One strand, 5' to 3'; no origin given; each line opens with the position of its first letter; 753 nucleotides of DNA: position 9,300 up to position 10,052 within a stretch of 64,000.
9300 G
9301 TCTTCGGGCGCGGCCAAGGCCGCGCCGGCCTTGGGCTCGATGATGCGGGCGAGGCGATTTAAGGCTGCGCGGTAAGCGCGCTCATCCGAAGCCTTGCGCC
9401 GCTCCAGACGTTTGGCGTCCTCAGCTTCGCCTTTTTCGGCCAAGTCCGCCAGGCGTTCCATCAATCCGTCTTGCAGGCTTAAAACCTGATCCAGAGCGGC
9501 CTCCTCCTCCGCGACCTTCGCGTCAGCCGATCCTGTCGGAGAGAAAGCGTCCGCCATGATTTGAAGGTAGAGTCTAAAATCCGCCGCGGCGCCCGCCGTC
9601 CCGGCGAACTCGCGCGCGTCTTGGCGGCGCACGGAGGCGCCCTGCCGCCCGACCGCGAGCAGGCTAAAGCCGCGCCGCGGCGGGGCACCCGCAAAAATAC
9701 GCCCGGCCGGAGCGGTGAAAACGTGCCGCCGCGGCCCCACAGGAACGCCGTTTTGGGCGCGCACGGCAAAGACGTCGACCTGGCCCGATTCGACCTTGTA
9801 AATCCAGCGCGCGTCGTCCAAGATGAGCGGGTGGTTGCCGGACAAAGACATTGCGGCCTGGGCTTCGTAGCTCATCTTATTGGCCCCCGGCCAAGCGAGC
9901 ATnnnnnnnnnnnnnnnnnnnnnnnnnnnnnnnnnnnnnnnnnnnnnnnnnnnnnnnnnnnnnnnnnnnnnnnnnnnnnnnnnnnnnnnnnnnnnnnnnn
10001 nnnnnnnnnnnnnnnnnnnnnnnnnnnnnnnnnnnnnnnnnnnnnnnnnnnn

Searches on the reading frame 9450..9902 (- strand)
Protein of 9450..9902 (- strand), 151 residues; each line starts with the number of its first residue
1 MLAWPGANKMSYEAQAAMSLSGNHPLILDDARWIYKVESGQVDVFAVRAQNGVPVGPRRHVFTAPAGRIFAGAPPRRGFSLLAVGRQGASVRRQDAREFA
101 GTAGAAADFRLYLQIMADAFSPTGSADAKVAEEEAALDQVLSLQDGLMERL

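Call 74: search_protein_families(library=ncbifam, proteins=[window:9450-9902:-], max_evalue=10)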
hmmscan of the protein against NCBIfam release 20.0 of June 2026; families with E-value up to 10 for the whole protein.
seq(151 aa): 0 families
